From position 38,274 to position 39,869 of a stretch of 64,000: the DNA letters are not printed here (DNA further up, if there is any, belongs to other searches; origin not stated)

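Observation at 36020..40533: Uncharacterised six-gene redox/metal-centre operon (HCO-like membrane protein, DUF59, 2x DUF2249, cupin-hemerythrin, 7Fe ferredoxin, OsmC) with a divergent ArsR-like regulator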

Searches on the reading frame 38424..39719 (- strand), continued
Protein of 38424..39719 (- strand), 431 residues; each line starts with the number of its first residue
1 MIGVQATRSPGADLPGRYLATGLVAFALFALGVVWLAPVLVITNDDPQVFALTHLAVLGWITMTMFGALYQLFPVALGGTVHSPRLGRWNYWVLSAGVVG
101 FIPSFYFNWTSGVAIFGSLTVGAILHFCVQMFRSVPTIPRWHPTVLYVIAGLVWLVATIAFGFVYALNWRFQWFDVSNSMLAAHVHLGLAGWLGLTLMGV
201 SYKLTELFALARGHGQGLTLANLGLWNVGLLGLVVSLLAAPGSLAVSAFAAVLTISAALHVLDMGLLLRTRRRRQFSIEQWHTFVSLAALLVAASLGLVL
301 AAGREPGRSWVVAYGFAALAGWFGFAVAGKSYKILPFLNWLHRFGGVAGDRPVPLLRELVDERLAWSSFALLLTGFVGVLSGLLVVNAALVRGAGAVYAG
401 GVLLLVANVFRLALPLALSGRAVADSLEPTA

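Call 48: search_protein_families(library=pfam, proteins=[L081:2450-4075:+, L081:4136-7255:-, L081:9633-10361:+, L081:10476-11768:+, L081:11814-12983:-, L081:13046-14419:+, L064:8-1822:+, L064:1966-2460:-, L064:3503-3979:+, L064:2557-3501:+], max_evalue=0.0001)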
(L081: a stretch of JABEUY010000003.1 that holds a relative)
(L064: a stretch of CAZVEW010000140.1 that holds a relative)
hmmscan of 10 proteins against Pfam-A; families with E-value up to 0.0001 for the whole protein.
L081:2450-4075:+ (541 aa): 1 family
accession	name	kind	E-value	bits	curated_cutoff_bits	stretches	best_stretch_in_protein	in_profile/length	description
PF00118.29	Cpn60_TCP1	-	9e-83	279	34.3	1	22-522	1-490/490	TCP-1/cpn60 chaperonin family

L081:4136-7255:- (1039 aa): 5 families
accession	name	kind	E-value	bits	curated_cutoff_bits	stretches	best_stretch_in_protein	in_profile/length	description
PF02754.22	CCG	-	3.6e-34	117.2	20.6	2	653-734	1-82/85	Cysteine-rich domain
PF01565.28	FAD_binding_4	-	3.7e-34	117.8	26.4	1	63-197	3-136/139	FAD binding domain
PF02913.24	FAD-oxidase_C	-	1.3e-11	45.2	21.2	1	235-469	9-248/248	FAD linked oxidases, C-terminal domain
PF13534.11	Fer4_17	-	4.5e-07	30.8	22.2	1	523-589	1-60/61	4Fe-4S dicluster domain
PF13183.11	Fer4_8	-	4.7e-07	30.7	27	1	522-588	3-67/68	4Fe-4S dicluster domain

L081:9633-10361:+ (242 aa): 3 families
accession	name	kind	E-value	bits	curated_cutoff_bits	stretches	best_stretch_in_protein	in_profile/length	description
PF00702.32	Hydrolase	-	1.6e-20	74.7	26.4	1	11-208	1-191/191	haloacid dehalogenase-like hydrolase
PF13419.12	HAD_2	-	5.7e-19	69.3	23.8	1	14-213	1-177/178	Haloacid dehalogenase-like hydrolase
PF13242.12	Hydrolase_like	-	4.3e-07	30.2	22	1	169-215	3-49/75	HAD-hyrolase-like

L081:10476-11768:+ (430 aa): 0 families

L081:11814-12983:- (389 aa): 3 families
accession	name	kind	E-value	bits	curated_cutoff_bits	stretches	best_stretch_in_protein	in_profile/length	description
PF10282.15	Lactonase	-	8.7e-107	357.7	21.7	1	38-387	2-343/344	Lactonase, 7-bladed beta-propeller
PF08450.18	SGL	-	3.3e-06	27.3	26.3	0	293-347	139-189/246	SMP-30/Gluconolactonase/LRE-like region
PF21783.3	YNCE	-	7.8e-05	22.6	27.1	0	312-374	43-107/339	YNCE-like beta-propeller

L081:13046-14419:+ (457 aa): 3 families
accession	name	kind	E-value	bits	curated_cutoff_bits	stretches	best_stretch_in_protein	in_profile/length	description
PF00483.29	NTP_transferase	-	1.5e-30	107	21.2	1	4-266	3-237/245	Nucleotidyl transferase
PF01050.24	MannoseP_isomer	-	4.9e-13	49.7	23.6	1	338-440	14-113/116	Mannose-6-phosphate isomerase C-terminal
PF07883.17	Cupin_2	-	7.8e-08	32.4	27.2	1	363-422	4-64/70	Cupin domain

L064:8-1822:+ (604 aa): 1 family
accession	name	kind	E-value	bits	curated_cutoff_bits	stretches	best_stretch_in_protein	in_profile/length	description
PF18962.6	Por_Secre_tail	-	4.6e-14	52.9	27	1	526-602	1-75/75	Secretion system C-terminal sorting domain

L064:1966-2460:- (164 aa): 1 family
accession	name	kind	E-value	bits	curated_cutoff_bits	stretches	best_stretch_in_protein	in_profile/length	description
PF02082.26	Rrf2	-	7.4e-24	84.8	30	1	16-146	1-131/132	Iron-dependent Transcriptional regulator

L064:3503-3979:+ (158 aa): 2 families
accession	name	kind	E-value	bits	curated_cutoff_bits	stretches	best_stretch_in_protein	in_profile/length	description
PF05425.18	CopD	-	5.2e-12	46.5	32.1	1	50-148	6-101/105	Copper resistance protein D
PF03653.18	UPF0093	-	6e-05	23.8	34.2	1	9-146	9-137/146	Uncharacterised protein family (UPF0093)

L064:2557-3501:+ (314 aa): 3 families
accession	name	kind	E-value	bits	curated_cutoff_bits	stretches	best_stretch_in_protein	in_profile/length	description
PF10006.14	DUF2249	-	1.4e-24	86.1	29.5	1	4-72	2-70/70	Uncharacterized conserved protein (DUF2249)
PF04405.19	ScdA_N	-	7.8e-22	77.1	32.5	1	80-131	3-54/56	Domain of Unknown function (DUF542)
PF01814.28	Hemerythrin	-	1.2e-21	77.9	25.3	1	156-305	6-127/127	Hemerythrin HHE cation binding domain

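Call 49: search_protein_families(library=pfam, proteins=[L055:1848-2933:-, L055:2940-5039:-, L055:5196-6758:-, L055:6906-7337:+, L055:9923-10465:-, L055:10474-10929:+, L055:10938-12476:+, L055:13118-14032:+, L055:14253-15125:-, L055:15140-15646:+], max_evalue=0.0001)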
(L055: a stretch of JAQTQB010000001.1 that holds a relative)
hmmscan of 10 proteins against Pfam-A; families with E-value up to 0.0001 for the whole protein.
L055:1848-2933:- (361 aa): 2 families
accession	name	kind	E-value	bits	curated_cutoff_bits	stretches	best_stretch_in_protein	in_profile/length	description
PF23988.1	DUF7309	-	4.6e-25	88.4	27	1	24-189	1-165/170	Domain of unknown function (DUF7309)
PF22007.2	DUF6930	-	5.5e-20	72.3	27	1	231-351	2-122/123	Domain of unknown function (DUF6930)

L055:2940-5039:- (699 aa): 3 families
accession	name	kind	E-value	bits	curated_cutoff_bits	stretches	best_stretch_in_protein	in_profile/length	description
PF00587.30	tRNA-synt_2b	-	2.3e-40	139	29.3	1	380-589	9-179/179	tRNA synthetase class II core domain (G, H, P, S and T)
PF07973.19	tRNA_SAD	-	1.2e-15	57.7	24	1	141-189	2-44/44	Threonyl and Alanyl tRNA synthetase second additional domain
PF03129.25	HGTP_anticodon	-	4e-13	49.8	21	1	601-690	1-91/94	Anticodon binding domain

L055:5196-6758:- (520 aa): 1 family
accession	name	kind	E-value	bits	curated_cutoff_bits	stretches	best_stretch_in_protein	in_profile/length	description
PF07690.21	MFS_1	-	1.5e-20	73.9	33.4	1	144-478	8-347/347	Major Facilitator Superfamily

L055:6906-7337:+ (143 aa): 3 families
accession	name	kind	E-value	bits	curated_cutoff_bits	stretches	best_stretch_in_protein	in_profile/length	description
PF07883.17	Cupin_2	-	4.7e-12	45.9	27.2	1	67-126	2-61/70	Cupin domain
PF02311.25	AraC_binding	-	5e-09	36.4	21.1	1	73-125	13-65/135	AraC-like ligand binding domain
PF05899.18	Cupin_3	-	3.7e-06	27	23.5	1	81-119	25-62/74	EutQ-like cupin domain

L055:9923-10465:- (180 aa): 1 family
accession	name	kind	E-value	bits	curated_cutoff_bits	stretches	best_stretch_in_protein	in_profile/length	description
PF11756.13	YgbA_NO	-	1.3e-41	141.7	25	1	78-177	2-101/106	Nitrous oxide-stimulated promoter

L055:10474-10929:+ (151 aa): 1 family
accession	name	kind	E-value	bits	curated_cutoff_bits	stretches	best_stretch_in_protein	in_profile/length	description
PF08859.16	DGC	-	2.1e-29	102.1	27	1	17-116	1-101/106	DGC domain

L055:10938-12476:+ (512 aa): 4 families
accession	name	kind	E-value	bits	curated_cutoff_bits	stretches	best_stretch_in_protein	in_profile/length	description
PF00034.26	Cytochrom_C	-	2.7e-12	48.2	21.3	1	392-479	1-90/90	Cytochrome c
PF07732.21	Cu-oxidase_3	-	6.8e-12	45.9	21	1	72-184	2-117/119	Multicopper oxidase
PF07731.20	Cu-oxidase_2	-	4.4e-11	43.1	20.4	0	231-314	24-115/137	Multicopper oxidase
PF13442.11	Cytochrome_CBB3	-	1.8e-07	31.8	27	1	391-475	2-68/68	Cytochrome C oxidase, cbb3-type, subunit III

L055:13118-14032:+ (304 aa): 1 family
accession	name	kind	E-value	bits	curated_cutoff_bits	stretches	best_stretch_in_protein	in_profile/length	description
PF02630.20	SCO1-SenC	-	3.5e-14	53.4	22.8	1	153-279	7-133/134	SCO1/SenC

L055:14253-15125:- (290 aa): 0 families

L055:15140-15646:+ (168 aa): 0 families

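Call 61: search_protein_families(library=pfam, proteins=[L023:9351-9848:-, L023:10015-10479:-, L023:10501-11013:-, L023:11023-11355:-, L023:11383-12120:-, L023:12436-12759:-, L023:12782-13171:-, L023:7120-7956:-, L075:5116-6684:+, L075:3935-4786:+], max_evalue=0.001)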
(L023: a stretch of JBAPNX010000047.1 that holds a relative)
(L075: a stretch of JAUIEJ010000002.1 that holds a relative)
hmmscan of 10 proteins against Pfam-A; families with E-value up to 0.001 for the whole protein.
L023:9351-9848:- (165 aa): 1 family
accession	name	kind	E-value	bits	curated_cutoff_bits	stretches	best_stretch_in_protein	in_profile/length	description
PF02627.25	CMD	-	1.7e-22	79.6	23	1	17-97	1-82/84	Carboxymuconolactone decarboxylase family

L023:10015-10479:- (154 aa): 1 family
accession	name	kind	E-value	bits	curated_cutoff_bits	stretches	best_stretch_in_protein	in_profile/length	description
PF02566.24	OsmC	-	6.7e-11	42.9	27.5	1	53-145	4-95/100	OsmC-like protein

L023:10501-11013:- (170 aa): 0 families

L023:11023-11355:- (110 aa): 0 families

L023:11383-12120:- (245 aa): 1 family
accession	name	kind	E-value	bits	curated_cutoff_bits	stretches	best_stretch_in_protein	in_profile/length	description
PF05425.18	CopD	-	9.7e-10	39.2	32.1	1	146-239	3-105/105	Copper resistance protein D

L023:12436-12759:- (107 aa): 11 families
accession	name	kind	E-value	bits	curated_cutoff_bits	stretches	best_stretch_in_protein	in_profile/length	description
PF00037.32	Fer4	-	4.1e-10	39.5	21.1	1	44-66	2-24/24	4Fe-4S binding domain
PF12838.12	Fer4_7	-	1.4e-08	35.5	27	2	23-64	6-52/52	4Fe-4S dicluster domain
PF13187.11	Fer4_9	-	2.2e-07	31.2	27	1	23-65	6-52/52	4Fe-4S dicluster domain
PF13484.11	Fer4_16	-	2.5e-07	31.8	30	1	49-73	1-22/66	4Fe-4S double cluster binding domain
PF13237.11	Fer4_10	-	8.5e-07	29.3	25.5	1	14-61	6-53/53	4Fe-4S dicluster domain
PF14697.11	Fer4_21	-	9.1e-07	29.4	35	1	15-65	6-57/59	4Fe-4S dicluster domain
PF12797.12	Fer4_2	-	1.3e-05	25.3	24.5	1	43-62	3-22/22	4Fe-4S binding domain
PF13247.11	Fer4_11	-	2e-05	25.1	26.2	1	11-70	4-64/100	4Fe-4S dicluster domain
PF25160.1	LdpA_Fe-S-bd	-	5e-05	23.4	27.6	1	23-67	7-45/49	LdpA Fe-S cluster-binding domain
PF13183.11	Fer4_8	-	8.4e-05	23.5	27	0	48-68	3-24/68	4Fe-4S dicluster domain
PF12837.12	Fer4_6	-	0.0001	22.5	25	1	45-65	4-24/24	4Fe-4S binding domain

L023:12782-13171:- (129 aa): 2 families
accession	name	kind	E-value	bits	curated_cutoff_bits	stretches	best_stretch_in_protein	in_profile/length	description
PF00355.32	Rieske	-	4.2e-18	65.5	20.3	1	27-107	5-84/88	Rieske [2Fe-2S] domain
PF13806.12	Rieske_2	-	4.1e-12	46.4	27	1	27-122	5-104/104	Rieske-like [2Fe-2S] domain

L023:7120-7956:- (278 aa): 0 families

L075:5116-6684:+ (522 aa): 0 families

L075:3935-4786:+ (283 aa): 1 family
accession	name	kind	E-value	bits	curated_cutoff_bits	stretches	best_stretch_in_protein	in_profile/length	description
PF01227.27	GTP_cyclohydroI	-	3.2e-10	40.2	27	1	41-86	71-116/179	GTP cyclohydrolase I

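Call 79: search_protein_families(library=pfam, proteins=[L045:470-1285:-, L045:1282-2193:-, L045:2187-4283:-, L045:4241-4726:-, L045:4790-6811:-, L045:6799-7413:+, L045:9594-10277:-, L045:10332-10598:+, L045:10591-14037:+, L045:16308-17276:+], max_evalue=0.0001)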
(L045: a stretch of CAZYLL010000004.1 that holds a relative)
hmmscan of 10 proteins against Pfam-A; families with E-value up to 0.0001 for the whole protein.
L045:470-1285:- (271 aa): 4 families
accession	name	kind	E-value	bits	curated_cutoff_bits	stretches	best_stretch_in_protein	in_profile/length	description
PF12679.13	ABC2_membrane_2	-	5.4e-32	111.6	27.2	1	6-271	2-283/283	ABC-2 family transporter protein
PF12730.13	ABC2_membrane_4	-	2e-08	34.9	27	1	21-159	17-155/179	ABC-2 family transporter protein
PF12698.13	ABC2_membrane_3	-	2.2e-07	30.8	31.6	1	47-181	159-285/347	ABC-2 family transporter protein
PF13346.12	ABC2_membrane_5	-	5.5e-05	23.2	25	1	57-191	37-173/205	ABC-2 family transporter protein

L045:1282-2193:- (303 aa): 4 families
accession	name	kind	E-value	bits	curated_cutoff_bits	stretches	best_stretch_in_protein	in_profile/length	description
PF00005.33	ABC_tran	-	1.7e-34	119.8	25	1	17-155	1-136/137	ABC transporter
PF13304.12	AAA_21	-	7.2e-16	59.5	27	2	122-185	232-298/304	AAA domain, putative AbiEii toxin, Type IV TA system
PF02463.25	SMC_N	-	2.5e-06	27.5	40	0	127-183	136-196/220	RecF/RecN/SMC N terminal domain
PF13401.12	AAA_22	-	1.1e-05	26.2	27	1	27-189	5-128/130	AAA domain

L045:2187-4283:- (698 aa): 4 families
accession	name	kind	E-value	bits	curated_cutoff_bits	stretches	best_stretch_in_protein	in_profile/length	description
PF05048.19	NosD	-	9.8e-39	133.4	23.6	1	384-588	6-212/212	Periplasmic copper-binding protein (NosD)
PF13229.12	Beta_helix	-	1e-26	93.9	25.9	2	428-554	35-158/158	Right handed beta helix region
PF12708.12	Pect-lyase_RHGA_epim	-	4e-05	23.9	27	0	269-462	21-211/213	Rhamnogalacturonase A/epimerase, pectate lyase-like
PF07602.17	DUF1565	-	7.5e-05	22.6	20.3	0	267-445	16-206/257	Protein of unknown function (DUF1565)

L045:4241-4726:- (161 aa): 1 family
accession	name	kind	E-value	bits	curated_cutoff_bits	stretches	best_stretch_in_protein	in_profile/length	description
PF05573.18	NosL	-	2.4e-10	41.3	24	1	44-156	7-130/131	NosL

L045:4790-6811:- (673 aa): 2 families
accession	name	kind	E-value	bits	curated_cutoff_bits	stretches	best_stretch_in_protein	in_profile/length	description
PF18764.7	nos_propeller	-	3.2e-30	104.3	30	1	465-535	2-71/71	Nitrous oxide reductase propeller repeat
PF13473.12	Cupredoxin_1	-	1.2e-07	32.1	27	1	579-671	19-103/104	Cupredoxin-like domain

L045:6799-7413:+ (204 aa): 0 families

L045:9594-10277:- (227 aa): 3 families
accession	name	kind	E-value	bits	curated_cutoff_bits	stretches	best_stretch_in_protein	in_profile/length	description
PF00027.35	cNMP_binding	-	3.5e-25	88.2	27.5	1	33-120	2-89/89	Cyclic nucleotide-binding domain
PF13545.12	HTH_Crp_2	-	1.9e-17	63.4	27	1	152-226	1-70/70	Crp-like helix-turn-helix domain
PF00325.26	Crp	-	2.7e-05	24.2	21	1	179-207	3-31/32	Bacterial regulatory proteins, crp family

L045:10332-10598:+ (88 aa): 0 families

L045:10591-14037:+ (1148 aa): 3 families
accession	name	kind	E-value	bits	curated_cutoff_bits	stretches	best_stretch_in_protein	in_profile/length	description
PF00384.28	Molybdopterin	-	6.7e-28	98.2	24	1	261-741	68-352/353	Molybdopterin oxidoreductase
PF04879.21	Molybdop_Fe4S4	-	1.8e-06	28.3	22.7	1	64-124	7-54/55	Molybdopterin oxidoreductase Fe4S4 domain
PF01568.27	Molydop_binding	-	5.8e-05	23.5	26.8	0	945-976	22-53/110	Molydopterin dinucleotide binding domain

L045:16308-17276:+ (322 aa): 1 family
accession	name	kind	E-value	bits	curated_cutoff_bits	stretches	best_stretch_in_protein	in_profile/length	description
PF09459.16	EB_dh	-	8.5e-31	108.2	33.3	1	55-269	1-235/236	Ethylbenzene dehydrogenase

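Call 80: search_protein_families(library=pfam, alignment_id=A1, max_evalue=1)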
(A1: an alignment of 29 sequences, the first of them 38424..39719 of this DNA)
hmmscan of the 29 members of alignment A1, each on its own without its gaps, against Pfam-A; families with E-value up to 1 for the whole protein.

A. member 1, window:38424-39719:- (431 aa): 3 families
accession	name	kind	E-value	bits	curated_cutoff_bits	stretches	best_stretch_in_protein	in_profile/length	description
PF00115.25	COX1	-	1.3e-09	37.9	34.8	4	36-110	330-403/436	Cytochrome C and Quinol oxidase polypeptide I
PF12120.14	Arr-ms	-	0.039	14.6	25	1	262-312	9-59/99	Rifampin ADP-ribosyl transferase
PF01411.24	tRNA-synt_2c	-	0.53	9.2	30.3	1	131-154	17-40/552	tRNA synthetases class II (A)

B. families by the number of members that match (of 29 scanned): 9 families
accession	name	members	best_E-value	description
PF00115.25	COX1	29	1.3e-13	Cytochrome C and Quinol oxidase polypeptide I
PF09796.14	QCR10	3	0.12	Ubiquinol-cytochrome-c reductase complex subunit (QCR10)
PF25236.1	DUF7851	2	0.059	Domain of unknown function (DUF7851)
PF14927.11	Neurensin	1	0.0096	Neurensin/Transmembrane protein 74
PF12120.14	Arr-ms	1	0.039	Rifampin ADP-ribosyl transferase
PF00032.22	Cytochrom_B_C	1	0.16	Cytochrome b(C-terminal)/b6/petD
PF00507.24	Oxidored_q4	1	0.25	NADH-ubiquinone/plastoquinone oxidoreductase, chain 3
PF01411.24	tRNA-synt_2c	1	0.53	tRNA synthetases class II (A)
PF11893.13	DUF3413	1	0.56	Domain of unknown function (DUF3413)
